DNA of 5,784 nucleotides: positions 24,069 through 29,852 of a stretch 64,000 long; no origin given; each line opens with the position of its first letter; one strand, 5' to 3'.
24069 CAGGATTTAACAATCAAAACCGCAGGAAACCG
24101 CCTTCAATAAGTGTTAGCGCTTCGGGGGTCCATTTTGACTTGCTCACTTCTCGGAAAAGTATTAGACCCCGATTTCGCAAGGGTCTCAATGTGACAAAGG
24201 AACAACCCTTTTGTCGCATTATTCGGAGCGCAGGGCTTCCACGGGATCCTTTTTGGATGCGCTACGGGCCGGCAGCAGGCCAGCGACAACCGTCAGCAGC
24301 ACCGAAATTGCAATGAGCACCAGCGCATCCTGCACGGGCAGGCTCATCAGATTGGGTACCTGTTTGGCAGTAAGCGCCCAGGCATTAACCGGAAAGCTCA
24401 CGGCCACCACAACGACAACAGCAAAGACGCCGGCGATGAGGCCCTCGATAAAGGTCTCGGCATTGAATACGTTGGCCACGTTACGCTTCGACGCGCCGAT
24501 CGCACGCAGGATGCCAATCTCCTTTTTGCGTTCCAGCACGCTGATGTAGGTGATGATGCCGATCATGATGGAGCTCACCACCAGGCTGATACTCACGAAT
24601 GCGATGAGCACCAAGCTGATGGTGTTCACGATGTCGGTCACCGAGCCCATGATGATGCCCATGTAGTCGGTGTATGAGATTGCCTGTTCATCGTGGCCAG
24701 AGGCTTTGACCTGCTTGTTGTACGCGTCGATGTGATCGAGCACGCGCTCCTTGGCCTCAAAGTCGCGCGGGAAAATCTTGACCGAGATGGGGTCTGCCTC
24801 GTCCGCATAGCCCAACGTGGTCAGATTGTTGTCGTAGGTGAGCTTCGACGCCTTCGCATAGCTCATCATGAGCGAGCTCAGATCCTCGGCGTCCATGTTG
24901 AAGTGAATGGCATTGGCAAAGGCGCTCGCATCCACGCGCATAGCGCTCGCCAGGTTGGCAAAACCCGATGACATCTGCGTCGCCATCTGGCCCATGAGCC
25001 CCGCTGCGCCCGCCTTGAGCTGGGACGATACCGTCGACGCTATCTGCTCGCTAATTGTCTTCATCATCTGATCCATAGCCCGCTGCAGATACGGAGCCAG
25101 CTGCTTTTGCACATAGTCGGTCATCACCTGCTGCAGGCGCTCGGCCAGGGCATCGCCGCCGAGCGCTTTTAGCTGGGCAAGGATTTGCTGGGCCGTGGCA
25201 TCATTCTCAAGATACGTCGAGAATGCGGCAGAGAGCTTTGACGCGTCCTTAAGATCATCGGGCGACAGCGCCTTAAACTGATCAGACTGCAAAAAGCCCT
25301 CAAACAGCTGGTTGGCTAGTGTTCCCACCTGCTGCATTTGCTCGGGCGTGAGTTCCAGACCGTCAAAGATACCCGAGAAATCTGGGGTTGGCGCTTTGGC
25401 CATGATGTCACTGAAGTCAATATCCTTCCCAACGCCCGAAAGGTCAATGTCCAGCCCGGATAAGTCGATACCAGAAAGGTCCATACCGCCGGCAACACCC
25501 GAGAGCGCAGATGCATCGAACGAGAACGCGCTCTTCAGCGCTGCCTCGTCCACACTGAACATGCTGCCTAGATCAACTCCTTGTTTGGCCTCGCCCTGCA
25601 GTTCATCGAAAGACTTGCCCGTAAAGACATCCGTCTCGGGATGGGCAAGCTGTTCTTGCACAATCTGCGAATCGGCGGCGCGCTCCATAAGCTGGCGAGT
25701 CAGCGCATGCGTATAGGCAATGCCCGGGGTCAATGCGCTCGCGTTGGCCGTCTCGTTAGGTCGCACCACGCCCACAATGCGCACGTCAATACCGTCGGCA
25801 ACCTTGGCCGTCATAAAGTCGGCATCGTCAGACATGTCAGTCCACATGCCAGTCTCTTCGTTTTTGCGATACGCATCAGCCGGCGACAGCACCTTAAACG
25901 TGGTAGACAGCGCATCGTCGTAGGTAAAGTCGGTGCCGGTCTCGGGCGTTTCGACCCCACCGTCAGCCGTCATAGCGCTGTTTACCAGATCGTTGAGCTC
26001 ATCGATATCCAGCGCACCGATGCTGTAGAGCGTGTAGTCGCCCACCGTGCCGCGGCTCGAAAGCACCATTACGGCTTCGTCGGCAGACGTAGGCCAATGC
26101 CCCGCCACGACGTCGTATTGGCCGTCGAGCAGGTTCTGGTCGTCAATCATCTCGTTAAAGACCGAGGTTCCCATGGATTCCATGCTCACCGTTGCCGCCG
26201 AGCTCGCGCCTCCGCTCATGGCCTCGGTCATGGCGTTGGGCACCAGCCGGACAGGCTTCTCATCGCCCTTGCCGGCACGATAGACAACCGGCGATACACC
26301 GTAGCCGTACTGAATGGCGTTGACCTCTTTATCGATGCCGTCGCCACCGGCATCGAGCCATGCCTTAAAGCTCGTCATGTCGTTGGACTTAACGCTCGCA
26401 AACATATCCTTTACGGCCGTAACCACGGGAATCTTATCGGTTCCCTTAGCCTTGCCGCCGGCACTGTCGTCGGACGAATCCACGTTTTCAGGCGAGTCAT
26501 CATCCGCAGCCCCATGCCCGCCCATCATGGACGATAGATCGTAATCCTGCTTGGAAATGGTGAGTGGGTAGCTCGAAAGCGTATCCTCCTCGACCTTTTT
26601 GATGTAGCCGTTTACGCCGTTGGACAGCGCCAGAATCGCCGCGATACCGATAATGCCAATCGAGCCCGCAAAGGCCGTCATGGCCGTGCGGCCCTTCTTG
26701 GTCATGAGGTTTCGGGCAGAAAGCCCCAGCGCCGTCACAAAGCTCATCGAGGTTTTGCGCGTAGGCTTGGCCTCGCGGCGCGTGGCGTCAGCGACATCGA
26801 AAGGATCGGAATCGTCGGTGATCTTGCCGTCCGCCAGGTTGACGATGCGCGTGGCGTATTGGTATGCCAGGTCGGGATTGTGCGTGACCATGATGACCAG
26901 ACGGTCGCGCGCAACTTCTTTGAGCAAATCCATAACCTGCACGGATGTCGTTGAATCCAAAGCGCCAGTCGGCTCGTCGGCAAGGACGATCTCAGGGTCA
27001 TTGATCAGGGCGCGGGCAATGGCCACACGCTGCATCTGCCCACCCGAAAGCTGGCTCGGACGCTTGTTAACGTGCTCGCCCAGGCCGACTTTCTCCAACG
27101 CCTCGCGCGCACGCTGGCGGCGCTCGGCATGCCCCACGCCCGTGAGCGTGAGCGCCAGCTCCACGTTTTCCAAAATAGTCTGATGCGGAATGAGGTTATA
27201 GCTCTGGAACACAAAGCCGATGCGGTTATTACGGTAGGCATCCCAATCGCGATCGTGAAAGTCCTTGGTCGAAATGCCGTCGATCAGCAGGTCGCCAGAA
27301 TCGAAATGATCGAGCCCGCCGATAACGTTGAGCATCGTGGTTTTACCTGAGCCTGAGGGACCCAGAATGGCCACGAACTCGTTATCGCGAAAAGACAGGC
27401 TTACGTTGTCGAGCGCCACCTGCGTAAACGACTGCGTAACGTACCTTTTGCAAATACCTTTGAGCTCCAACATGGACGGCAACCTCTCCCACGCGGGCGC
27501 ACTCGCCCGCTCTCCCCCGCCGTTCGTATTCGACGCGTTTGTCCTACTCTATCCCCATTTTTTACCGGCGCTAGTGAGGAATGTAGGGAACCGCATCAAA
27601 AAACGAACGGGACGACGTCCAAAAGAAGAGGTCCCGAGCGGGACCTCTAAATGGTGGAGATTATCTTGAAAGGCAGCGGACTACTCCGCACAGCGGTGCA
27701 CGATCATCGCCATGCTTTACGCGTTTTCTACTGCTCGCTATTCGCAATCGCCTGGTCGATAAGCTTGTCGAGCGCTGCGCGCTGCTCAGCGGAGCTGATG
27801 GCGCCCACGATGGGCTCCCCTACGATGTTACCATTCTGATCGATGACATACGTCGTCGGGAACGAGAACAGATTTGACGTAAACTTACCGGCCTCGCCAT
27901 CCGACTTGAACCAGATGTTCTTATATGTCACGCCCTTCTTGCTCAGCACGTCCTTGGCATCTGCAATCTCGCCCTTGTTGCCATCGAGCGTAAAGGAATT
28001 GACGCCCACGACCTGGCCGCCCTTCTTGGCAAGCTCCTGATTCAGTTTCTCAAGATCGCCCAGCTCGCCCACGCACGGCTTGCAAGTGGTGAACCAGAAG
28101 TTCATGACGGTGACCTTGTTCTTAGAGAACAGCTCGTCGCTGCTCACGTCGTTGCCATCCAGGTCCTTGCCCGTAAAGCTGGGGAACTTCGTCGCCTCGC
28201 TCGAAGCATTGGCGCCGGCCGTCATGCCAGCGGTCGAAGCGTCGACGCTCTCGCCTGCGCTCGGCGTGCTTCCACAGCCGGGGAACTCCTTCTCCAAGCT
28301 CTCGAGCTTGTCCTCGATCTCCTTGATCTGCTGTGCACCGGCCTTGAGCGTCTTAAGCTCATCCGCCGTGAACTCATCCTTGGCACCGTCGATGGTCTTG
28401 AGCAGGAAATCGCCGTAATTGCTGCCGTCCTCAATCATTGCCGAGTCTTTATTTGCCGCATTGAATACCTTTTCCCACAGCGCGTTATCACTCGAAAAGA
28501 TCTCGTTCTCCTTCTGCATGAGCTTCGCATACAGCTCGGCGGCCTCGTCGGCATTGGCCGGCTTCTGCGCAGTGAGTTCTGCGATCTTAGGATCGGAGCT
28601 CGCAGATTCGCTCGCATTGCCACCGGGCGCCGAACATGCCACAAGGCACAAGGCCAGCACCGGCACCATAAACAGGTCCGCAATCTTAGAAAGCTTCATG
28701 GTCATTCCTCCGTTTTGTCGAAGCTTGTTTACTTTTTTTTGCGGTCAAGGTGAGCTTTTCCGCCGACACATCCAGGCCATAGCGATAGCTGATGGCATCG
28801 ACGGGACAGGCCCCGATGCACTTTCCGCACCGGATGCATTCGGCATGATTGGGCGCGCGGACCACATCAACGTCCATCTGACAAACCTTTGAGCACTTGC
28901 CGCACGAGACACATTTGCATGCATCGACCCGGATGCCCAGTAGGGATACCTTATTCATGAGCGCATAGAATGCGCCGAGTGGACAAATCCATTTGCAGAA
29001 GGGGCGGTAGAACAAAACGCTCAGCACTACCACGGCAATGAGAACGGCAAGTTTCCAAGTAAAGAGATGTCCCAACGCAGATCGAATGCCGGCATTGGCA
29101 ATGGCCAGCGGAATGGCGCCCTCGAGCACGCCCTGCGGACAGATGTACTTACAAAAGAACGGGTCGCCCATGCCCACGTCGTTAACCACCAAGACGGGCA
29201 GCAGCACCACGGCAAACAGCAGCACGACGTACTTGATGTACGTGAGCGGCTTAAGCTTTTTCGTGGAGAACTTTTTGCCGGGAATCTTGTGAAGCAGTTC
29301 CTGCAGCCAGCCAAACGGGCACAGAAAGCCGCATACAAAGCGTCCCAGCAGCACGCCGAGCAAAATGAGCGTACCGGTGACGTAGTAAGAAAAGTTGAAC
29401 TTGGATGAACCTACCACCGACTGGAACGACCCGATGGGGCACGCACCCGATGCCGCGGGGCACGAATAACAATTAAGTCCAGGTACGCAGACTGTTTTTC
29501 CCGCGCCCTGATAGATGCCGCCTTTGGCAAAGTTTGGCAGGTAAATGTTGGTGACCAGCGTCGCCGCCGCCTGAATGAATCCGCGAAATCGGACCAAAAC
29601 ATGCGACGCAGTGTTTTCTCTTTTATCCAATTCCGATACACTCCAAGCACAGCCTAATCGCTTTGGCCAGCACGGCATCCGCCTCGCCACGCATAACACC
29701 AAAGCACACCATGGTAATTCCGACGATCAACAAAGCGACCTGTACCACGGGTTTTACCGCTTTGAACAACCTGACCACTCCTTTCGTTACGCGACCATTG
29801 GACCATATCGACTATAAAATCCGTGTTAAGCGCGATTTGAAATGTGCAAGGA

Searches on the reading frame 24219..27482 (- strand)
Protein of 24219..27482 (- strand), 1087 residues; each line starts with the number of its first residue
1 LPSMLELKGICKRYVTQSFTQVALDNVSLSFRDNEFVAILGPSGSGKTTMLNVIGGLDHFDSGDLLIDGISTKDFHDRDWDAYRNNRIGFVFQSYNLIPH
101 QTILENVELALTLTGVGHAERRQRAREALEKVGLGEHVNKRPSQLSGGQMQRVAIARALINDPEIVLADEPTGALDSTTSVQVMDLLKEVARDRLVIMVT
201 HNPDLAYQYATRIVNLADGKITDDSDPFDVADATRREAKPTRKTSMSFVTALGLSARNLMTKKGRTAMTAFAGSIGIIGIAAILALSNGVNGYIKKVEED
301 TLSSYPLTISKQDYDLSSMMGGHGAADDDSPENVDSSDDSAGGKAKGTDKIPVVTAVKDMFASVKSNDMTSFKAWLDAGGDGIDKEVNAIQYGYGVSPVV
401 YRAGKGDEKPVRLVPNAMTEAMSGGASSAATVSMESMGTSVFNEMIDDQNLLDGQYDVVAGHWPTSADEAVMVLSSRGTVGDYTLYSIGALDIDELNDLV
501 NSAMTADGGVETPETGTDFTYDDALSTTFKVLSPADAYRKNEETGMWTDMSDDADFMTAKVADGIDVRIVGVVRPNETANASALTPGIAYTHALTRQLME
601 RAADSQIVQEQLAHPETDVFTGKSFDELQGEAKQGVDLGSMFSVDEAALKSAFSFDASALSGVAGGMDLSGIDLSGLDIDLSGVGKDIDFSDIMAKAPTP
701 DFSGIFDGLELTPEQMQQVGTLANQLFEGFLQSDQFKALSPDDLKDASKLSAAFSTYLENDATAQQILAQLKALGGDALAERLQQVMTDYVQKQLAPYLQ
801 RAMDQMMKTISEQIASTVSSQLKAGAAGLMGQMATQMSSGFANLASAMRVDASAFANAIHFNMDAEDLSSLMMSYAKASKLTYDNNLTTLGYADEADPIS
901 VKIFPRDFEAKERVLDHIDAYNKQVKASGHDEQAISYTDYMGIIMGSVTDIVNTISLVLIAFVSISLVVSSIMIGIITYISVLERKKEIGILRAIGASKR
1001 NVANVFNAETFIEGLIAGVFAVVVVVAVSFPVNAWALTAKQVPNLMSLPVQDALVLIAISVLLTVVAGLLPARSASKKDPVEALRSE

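Call 25: search_protein_families(library=pfam, proteins=[window:24219-27482:-], max_evalue=0.0001)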
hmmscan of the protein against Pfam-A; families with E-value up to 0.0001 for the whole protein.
window:24219-27482:- (1087 aa): 3 families
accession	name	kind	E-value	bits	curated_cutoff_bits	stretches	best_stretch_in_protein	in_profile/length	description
PF00005.33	ABC_tran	-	4.5e-35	121.7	25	1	24-172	1-136/137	ABC transporter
PF02687.27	FtsX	-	2e-17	63.8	25.5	1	961-1080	2-120/120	FtsX-like permease C-terminal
PF02463.25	SMC_N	-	5.5e-05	23.1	40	0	15-54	6-44/220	RecF/RecN/SMC N terminal domain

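Call 28: search_protein_families(library=ncbifam, proteins=[window:24219-27482:-], max_evalue=0.1)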
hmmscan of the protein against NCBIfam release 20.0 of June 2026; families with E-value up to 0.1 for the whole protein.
window:24219-27482:- (1087 aa): 205 families (the best 25 are shown)
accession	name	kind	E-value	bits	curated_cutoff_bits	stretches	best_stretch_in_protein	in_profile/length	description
NF007826.0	PRK10535.1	equivalog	2.1e-82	277.4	966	2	1-303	1-313/648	macrolide ABC transporter ATP-binding protein/permease MacB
NF038007.1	ABC_ATP_DarD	equivalog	1e-62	211.5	375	1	4-221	1-218/218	darobactin export ABC transporter ATP-binding protein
TIGR02211.1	LolD_lipo_ex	equivalog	4.3e-60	203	307.75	1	4-222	1-220/221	lipoprotein-releasing ABC transporter ATP-binding protein LolD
TIGR03608.1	L_ocin_972_ABC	subfamily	5.3e-59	199.2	254.85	1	19-215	9-205/206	putative bacteriocin export ABC transporter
TIGR02673.1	FtsE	equivalog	1.2e-56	191.7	264.85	1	4-220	1-214/214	cell division ATP-binding protein FtsE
TIGR02982.1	heterocyst_DevA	subfamily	2.6e-55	187.4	295.8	1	6-221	3-219/220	ABC exporter ATP-binding subunit, DevA family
TIGR02315.1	ABC_phnC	equivalog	1.5e-54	185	266.1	1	4-233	1-236/243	phosphonate ABC transporter ATP-binding protein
NF008639.0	PRK11629.1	equivalog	4.4e-54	183.4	360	1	4-224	6-227/234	lipoprotein-releasing ABC transporter ATP-binding protein LolD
TIGR03265.1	PhnT2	equivalog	1.2e-52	179.3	457.7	1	5-230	5-222/353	putative 2-aminoethylphosphonate ABC transporter ATP-binding protein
NF007027.0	PRK09493.1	equivalog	7.4e-52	176.1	379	1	4-232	1-225/240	glutamine ABC transporter ATP-binding protein GlnQ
TIGR01186.1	proV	subfamily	1e-51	176.2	326.6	1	21-223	6-210/363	betaine/proline/choline family ABC transporter ATP-binding protein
NF006987.0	PRK09452.1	equivalog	7.9e-51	172.9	482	1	4-230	17-235/378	spermidine/putrescine ABC transporter ATP-binding protein PotA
NF007879.0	PRK10584.1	equivalog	1.5e-48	165.5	336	1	13-224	14-227/228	putative ABC transporter ATP-binding protein YbbA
TIGR00968.1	3a0106s01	subfamily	4.4e-48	163.8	342.75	1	17-233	8-221/237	sulfate ABC transporter ATP-binding protein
TIGR03005.1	ectoine_ehuA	equivalog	6.4e-48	163.2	345.4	1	15-237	6-241/252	ectoine/hydroxyectoine ABC transporter ATP-binding protein EhuA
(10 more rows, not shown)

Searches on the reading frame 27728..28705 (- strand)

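Call 26: search_protein_families(library=pfam, proteins=[window:27728-28705:-], max_evalue=0.0001)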
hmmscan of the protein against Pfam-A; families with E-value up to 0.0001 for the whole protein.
window:27728-28705:- (325 aa): 2 families
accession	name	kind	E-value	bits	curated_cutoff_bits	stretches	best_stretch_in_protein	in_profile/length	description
PF00578.27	AhpC-TSA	-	1.4e-15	57.8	26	1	172-295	3-122/124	AhpC/TSA family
PF08534.16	Redoxin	-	4.1e-14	53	26.6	1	172-300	4-134/148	Redoxin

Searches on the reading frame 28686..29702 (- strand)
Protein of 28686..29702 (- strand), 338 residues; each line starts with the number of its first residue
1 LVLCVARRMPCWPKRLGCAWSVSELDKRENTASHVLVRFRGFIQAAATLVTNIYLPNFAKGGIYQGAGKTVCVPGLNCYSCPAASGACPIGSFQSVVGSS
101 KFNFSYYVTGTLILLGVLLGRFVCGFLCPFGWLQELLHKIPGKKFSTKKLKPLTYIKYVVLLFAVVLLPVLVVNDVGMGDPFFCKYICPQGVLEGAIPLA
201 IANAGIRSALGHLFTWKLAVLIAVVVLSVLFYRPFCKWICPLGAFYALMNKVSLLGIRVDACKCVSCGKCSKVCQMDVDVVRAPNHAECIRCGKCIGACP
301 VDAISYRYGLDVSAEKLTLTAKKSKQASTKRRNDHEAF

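Call 26: search_protein_families(library=pfam, proteins=[window:28686-29702:-], max_evalue=0.0001)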
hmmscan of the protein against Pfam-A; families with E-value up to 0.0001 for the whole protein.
window:28686-29702:- (338 aa): 5 families
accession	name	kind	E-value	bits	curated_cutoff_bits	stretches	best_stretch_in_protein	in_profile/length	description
PF12801.12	Fer4_5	-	4.8e-23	81.3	22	2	110-147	10-47/48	4Fe-4S binding domain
PF12838.12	Fer4_7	-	1e-07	32.7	27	0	289-309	2-22/52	4Fe-4S dicluster domain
PF00037.32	Fer4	-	2.3e-06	27.6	21.1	1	287-305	6-24/24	4Fe-4S binding domain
PF13484.11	Fer4_16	-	2e-05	25.7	30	1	288-333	1-47/66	4Fe-4S double cluster binding domain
PF13237.11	Fer4_10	-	2.5e-05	24.5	25.5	0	287-309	7-22/53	4Fe-4S dicluster domain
